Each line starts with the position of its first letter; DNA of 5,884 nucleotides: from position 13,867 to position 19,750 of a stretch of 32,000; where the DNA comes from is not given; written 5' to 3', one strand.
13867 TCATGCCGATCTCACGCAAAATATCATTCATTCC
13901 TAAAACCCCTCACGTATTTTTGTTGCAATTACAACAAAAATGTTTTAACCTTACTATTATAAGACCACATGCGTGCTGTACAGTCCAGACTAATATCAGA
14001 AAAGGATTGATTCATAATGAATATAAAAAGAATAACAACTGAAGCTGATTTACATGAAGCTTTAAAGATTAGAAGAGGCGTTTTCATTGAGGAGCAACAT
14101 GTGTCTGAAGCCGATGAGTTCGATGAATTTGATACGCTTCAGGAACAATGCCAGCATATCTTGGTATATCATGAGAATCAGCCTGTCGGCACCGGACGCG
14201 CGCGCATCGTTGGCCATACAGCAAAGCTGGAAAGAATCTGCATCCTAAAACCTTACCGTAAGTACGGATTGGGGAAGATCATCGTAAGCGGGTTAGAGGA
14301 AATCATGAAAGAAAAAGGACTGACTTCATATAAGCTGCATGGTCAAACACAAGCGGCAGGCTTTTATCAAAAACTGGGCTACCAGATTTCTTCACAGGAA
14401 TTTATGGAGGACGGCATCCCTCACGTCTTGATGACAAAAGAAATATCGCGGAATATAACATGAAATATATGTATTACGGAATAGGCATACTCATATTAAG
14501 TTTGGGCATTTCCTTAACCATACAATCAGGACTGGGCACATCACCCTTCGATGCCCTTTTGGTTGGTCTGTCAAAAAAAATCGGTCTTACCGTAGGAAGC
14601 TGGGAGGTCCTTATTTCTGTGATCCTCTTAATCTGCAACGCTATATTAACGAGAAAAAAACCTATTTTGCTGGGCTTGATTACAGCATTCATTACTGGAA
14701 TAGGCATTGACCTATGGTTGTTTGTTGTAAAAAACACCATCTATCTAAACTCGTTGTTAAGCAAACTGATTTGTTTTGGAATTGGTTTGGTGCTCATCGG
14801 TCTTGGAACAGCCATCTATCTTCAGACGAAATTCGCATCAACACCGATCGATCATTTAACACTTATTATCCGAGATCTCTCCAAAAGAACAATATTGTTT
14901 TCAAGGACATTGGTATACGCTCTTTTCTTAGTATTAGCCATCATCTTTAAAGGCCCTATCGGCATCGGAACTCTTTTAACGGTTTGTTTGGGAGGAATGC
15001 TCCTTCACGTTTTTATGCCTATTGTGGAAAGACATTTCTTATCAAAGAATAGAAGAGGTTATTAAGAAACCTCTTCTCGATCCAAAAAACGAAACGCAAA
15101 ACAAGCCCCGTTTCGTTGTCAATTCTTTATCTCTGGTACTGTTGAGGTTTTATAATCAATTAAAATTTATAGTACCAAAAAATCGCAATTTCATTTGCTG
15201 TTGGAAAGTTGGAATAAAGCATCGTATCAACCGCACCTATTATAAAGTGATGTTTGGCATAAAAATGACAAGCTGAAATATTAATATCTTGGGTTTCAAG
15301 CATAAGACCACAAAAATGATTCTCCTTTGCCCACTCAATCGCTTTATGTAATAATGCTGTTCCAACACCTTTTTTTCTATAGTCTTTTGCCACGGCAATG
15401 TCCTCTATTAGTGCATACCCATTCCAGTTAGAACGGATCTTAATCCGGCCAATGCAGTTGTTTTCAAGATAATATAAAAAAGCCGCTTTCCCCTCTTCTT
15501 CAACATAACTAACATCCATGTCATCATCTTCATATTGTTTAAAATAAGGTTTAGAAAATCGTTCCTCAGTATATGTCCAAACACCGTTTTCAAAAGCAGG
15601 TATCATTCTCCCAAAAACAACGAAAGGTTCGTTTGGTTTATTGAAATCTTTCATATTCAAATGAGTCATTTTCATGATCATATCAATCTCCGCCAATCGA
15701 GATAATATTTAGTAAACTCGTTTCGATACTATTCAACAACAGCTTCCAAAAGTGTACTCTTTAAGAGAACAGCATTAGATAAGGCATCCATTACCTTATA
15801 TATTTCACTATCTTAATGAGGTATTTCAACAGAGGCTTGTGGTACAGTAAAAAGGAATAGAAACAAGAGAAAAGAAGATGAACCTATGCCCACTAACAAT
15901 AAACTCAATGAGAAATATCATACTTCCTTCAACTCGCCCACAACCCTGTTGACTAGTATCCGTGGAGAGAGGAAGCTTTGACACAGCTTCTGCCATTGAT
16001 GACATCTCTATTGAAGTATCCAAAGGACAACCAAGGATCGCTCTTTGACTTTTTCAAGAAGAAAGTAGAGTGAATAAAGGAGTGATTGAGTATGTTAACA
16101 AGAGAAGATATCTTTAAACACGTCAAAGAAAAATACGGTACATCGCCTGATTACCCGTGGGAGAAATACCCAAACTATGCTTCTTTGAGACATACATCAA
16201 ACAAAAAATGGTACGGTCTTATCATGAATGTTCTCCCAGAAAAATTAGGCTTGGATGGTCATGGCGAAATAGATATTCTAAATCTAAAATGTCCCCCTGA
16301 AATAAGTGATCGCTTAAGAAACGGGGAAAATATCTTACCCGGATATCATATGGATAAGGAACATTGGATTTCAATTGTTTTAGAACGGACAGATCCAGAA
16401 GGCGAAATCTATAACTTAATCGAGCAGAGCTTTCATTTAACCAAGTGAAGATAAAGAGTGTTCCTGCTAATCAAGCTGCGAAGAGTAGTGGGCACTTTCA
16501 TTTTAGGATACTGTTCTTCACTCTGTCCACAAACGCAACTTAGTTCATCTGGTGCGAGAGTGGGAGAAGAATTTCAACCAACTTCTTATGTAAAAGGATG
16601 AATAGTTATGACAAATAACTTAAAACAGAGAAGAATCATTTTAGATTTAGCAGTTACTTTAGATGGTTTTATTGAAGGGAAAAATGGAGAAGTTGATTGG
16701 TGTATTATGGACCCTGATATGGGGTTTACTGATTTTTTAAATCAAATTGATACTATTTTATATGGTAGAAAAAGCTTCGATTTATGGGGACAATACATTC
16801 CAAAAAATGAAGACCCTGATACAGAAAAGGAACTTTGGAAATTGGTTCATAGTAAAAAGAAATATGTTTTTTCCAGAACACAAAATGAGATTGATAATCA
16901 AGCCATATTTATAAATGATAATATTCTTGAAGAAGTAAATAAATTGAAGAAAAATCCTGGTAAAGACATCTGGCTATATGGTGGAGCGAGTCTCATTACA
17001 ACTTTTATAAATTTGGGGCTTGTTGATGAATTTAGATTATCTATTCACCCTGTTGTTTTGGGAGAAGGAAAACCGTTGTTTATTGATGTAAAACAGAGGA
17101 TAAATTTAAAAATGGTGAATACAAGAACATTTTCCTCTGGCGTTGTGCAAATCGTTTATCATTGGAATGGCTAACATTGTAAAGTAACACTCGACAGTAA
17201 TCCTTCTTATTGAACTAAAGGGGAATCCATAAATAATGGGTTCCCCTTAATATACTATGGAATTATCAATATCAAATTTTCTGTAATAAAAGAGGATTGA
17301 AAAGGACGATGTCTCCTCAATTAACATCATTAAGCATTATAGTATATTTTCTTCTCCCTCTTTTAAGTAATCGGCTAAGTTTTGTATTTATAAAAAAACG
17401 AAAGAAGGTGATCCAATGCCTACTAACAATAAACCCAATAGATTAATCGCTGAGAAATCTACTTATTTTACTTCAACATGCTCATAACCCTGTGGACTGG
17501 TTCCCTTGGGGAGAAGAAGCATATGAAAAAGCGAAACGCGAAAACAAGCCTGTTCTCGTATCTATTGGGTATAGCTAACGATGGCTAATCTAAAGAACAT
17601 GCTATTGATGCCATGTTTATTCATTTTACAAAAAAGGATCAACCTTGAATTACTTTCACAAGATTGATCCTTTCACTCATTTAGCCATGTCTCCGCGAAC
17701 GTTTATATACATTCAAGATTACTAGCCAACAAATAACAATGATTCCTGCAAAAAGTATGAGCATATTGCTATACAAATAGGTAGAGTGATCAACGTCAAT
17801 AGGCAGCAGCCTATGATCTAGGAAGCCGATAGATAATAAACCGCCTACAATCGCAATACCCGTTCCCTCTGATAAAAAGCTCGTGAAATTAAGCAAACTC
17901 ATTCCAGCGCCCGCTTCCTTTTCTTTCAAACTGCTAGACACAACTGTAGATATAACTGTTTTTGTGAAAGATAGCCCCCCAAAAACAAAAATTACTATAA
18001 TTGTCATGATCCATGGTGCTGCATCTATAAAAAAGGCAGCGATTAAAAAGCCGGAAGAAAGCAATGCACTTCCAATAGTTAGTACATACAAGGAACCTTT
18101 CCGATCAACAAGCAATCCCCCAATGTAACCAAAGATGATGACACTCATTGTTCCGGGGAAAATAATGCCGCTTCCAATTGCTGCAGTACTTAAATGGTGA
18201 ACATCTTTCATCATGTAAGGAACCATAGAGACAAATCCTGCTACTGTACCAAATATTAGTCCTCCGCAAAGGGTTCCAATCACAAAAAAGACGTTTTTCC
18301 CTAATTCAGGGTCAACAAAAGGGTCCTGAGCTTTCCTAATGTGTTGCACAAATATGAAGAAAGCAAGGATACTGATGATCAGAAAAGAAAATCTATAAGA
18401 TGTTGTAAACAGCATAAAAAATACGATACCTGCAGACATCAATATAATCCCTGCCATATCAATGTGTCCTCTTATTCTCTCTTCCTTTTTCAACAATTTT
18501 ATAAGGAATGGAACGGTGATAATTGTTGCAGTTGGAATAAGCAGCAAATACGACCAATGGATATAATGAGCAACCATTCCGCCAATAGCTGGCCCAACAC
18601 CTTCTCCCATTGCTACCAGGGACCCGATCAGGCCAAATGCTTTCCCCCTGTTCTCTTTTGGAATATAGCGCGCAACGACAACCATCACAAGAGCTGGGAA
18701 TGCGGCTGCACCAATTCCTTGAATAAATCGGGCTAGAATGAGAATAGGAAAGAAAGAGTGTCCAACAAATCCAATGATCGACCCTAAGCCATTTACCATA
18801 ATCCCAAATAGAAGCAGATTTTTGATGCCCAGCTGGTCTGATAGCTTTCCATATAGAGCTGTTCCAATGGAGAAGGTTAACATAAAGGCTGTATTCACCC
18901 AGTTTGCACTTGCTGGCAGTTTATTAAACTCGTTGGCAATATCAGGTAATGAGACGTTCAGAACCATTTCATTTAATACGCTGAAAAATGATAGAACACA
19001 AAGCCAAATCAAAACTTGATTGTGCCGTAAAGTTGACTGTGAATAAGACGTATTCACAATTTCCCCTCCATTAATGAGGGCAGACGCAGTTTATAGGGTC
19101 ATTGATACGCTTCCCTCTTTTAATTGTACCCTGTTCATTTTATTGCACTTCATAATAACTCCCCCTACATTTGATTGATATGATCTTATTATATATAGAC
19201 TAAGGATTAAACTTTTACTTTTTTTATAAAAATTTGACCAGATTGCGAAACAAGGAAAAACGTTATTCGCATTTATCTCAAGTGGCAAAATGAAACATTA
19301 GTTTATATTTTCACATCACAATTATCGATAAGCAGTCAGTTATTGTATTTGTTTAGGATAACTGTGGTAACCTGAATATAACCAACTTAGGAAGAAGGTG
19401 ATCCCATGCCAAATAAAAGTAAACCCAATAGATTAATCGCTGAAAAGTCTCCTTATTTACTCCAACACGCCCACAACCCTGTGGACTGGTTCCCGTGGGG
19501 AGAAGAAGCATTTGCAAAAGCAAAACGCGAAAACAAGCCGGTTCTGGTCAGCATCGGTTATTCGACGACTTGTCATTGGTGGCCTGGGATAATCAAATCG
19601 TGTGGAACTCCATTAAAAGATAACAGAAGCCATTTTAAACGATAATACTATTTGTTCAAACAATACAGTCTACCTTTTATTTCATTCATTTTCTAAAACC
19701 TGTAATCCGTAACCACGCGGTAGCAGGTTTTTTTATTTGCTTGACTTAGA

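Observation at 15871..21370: Four copies of the yyaL RBS plus 5' end delimit three cassettes: an integron-like serial-insertion array with no visible recombinase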

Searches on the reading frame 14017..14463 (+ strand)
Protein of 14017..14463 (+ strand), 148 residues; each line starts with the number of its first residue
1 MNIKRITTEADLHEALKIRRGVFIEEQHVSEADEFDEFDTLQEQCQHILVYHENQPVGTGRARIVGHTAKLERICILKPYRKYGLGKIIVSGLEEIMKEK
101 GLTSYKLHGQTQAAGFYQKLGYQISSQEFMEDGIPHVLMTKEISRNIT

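Call 6: search_protein_families(library=pfam, proteins=[window:14017-14463:+])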
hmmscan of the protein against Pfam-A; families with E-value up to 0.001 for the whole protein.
window:14017-14463:+ (148 aa): 5 families
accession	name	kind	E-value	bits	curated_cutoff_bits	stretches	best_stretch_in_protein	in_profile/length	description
PF13673.13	Acetyltransf_10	-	2.1e-15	57.3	23.6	1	35-143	13-128/128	Acetyltransferase (GNAT) domain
PF00583.31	Acetyltransf_1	-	6.8e-15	55.8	20.7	1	17-122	6-116/116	Acetyltransferase (GNAT) family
PF13508.13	Acetyltransf_7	-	4.4e-12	46.6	27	1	46-123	4-83/84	Acetyltransferase (GNAT) domain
PF13444.12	Acetyltransf_5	-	0.00022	22.3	22.4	0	19-80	2-67/102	Acetyltransferase (GNAT) domain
PF08445.16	FR47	-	0.00028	21.2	22.1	1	69-126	22-81/86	FR47-like protein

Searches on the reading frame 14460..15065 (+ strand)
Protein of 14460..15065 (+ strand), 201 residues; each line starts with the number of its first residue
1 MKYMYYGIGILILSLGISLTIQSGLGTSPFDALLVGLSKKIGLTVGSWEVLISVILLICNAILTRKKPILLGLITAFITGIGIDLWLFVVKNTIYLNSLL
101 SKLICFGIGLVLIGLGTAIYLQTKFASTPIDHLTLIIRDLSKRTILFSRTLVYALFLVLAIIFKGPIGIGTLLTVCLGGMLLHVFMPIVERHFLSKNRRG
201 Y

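Call 6: search_protein_families(library=pfam, proteins=[window:14460-15065:+])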
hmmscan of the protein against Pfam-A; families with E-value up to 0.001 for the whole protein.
window:14460-15065:+ (201 aa): 1 family
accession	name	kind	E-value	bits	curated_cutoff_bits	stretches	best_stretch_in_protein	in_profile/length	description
PF02588.21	YitT_membrane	-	0.00073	19.4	24.3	1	8-86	102-180/205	Uncharacterised 5xTM membrane BCR, YitT family COG1284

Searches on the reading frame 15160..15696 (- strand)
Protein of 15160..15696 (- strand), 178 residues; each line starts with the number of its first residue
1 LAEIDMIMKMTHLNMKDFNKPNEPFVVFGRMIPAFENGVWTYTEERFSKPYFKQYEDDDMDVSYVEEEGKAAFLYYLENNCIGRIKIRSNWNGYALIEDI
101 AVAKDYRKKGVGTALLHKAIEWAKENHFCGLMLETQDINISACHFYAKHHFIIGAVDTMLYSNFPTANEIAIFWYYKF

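Call 6: search_protein_families(library=pfam, proteins=[window:15160-15696:-])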
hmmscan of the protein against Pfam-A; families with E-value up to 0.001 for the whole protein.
window:15160-15696:- (178 aa): 3 families
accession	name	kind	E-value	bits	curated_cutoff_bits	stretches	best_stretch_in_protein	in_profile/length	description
PF00583.31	Acetyltransf_1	-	1.3e-21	77.5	20.7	1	43-151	4-116/116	Acetyltransferase (GNAT) family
PF13508.13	Acetyltransf_7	-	2.7e-13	50.5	27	1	72-152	5-83/84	Acetyltransferase (GNAT) domain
PF13673.13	Acetyltransf_10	-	3.7e-08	33.8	23.6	1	41-149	4-105/128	Acetyltransferase (GNAT) domain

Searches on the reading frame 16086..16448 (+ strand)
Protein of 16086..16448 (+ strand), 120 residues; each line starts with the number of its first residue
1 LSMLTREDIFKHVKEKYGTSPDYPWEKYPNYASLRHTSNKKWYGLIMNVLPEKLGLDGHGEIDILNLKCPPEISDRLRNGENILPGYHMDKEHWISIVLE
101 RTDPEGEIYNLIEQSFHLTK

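Call 6: search_protein_families(library=pfam, proteins=[window:16086-16448:+])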
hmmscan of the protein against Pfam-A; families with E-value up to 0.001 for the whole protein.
window:16086-16448:+ (120 aa): 1 family
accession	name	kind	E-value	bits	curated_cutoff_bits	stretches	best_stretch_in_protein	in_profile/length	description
PF04237.18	YjbR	-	5.6e-19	69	30.1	1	15-118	2-88/88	YjbR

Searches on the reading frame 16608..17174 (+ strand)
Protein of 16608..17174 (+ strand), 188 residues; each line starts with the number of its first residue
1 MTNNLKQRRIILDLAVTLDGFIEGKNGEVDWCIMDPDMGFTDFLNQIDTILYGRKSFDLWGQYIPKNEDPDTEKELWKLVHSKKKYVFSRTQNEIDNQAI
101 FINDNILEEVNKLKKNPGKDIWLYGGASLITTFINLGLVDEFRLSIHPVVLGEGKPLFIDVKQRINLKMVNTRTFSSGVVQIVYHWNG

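Call 6: search_protein_families(library=pfam, proteins=[window:16608-17174:+])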
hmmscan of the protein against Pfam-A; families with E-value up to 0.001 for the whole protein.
window:16608-17174:+ (188 aa): 1 family
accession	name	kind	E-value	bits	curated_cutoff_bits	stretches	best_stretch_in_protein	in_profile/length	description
PF01872.23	RibD_C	-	7.9e-25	88.3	24.1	1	9-180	2-196/197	RibD C-terminal domain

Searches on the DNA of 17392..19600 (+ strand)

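Call 21: search_dna_similar(query=window:17392-19600:+, collection=plasmids, mode=distant, max_rows=25)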
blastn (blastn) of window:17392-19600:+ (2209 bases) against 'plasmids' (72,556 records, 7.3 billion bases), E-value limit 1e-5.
Records with a match: 560; places in all: 604; records where one place covers at least 80% of the query: 0.
Best place of each record, by identity: 80-90% 342; 60-80% 218.
By first word of the organism name: Enterococcus 277; Staphylococcus 177; Bacillus 23; Mammaliicoccus 20; Lactococcus 11; Ligilactobacillus 10; Paenibacillus 8; Campylobacter 4; Exiguobacterium 2; Streptococcus 2; and 24 more.
By predicted mobility (MOB-suite, as given by PLSDB): mobilizable 454; non-mobilizable 62; conjugative 44.
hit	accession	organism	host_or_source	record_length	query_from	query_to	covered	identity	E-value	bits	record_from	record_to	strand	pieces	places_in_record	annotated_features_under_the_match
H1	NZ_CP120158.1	Mammaliicoccus lentus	Canis lupus familiaris,cell ...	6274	239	1820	72%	80.9%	0e+0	1480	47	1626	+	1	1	tet(45): major facilitator superfamily (MFS) antibiotic efflux pump | tet(L): tetracycline efflux MFS transporter Tet(L)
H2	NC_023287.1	Exiguobacterium sp. S3-2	-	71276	239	1820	72%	80.9%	0e+0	1475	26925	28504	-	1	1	tet(45): major facilitator superfamily (MFS) antibiotic efflux pump | tet(L): tetracycline efflux MFS transporter Tet(L) | hypothetical protein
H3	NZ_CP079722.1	Heyndrickxia oleronia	biogas digestate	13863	233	1820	72%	80.2%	0e+0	1428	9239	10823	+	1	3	tet(L): tetracycline efflux MFS transporter Tet(L) | tet(45): major facilitator superfamily (MFS) antibiotic efflux pump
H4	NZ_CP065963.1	Mammaliicoccus sciuri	duck,single cell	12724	239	1820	72%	80.3%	0e+0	1434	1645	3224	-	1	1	tet(L): tetracycline efflux MFS transporter Tet(L) | tet(45): major facilitator superfamily (MFS) antibiotic efflux pump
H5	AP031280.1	Enterococcus faecium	-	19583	239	1820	72%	80.3%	0e+0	1434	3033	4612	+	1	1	tet(L): tetracycline efflux MFS transporter Tet(L) | tet(45): major facilitator superfamily (MFS) antibiotic efflux pump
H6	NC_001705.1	Bacillus cereus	-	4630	239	1820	72%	80.2%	0e+0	1430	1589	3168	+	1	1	tet(L): tetracycline efflux MFS transporter Tet(L) | tet(45): major facilitator superfamily (MFS) antibiotic efflux pump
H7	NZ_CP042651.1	Staphylococcus aureus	-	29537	239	1820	72%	80.2%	0e+0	1430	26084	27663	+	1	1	tet(L): tetracycline efflux MFS transporter Tet(L)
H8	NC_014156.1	Staphylococcus aureus subsp. aureus ST398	Sus scrofa,host infected skin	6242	239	1820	72%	80.2%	0e+0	1430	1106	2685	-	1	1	tet(L): tetracycline efflux MFS transporter Tet(L) | tet(45): major facilitator superfamily (MFS) antibiotic efflux pump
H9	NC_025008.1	Geobacillus stearothermophilus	-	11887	239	1820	72%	80.2%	0e+0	1430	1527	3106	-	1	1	tet(L): tetracycline efflux MFS transporter Tet(L) | tet(45): major facilitator superfamily (MFS) antibiotic efflux pump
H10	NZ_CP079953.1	Macrococcoides caseolyticum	calf,pure culture,nasal swab sample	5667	239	1820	72%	80.2%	0e+0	1430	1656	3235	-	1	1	tet(L): tetracycline efflux MFS transporter Tet(L) | tet(45): major facilitator superfamily (MFS) antibiotic efflux pump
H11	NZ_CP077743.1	Staphylococcus aureus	Homo sapiens,nose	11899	239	1820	72%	80.2%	0e+0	1430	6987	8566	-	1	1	tet(L): tetracycline efflux MFS transporter Tet(L)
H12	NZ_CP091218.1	Enterococcus faecium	Homo sapiens,whole organism,fecal sample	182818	239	1820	72%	80.2%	0e+0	1430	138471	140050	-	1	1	tet(L): tetracycline efflux MFS transporter Tet(L) | tet(45): major facilitator superfamily (MFS) antibiotic efflux pump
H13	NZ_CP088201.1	Enterococcus faecalis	Sus scrofa domesticus,whole ...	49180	239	1820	72%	80.2%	0e+0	1430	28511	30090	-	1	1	tet(L): tetracycline efflux MFS transporter Tet(L) | tet(45): major facilitator superfamily (MFS) antibiotic efflux pump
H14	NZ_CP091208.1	Enterococcus faecium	Homo sapiens,whole organism,fecal sample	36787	239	1820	72%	80.2%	0e+0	1430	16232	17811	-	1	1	tet(L): tetracycline efflux MFS transporter Tet(L) | tet(45): major facilitator superfamily (MFS) antibiotic efflux pump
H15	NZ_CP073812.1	Macrococcus equipercicus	dog,pure culture,Ear swab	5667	239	1820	72%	80.2%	0e+0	1430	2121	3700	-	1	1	tet(L): tetracycline efflux MFS transporter Tet(L) | tet(45): major facilitator superfamily (MFS) antibiotic efflux pump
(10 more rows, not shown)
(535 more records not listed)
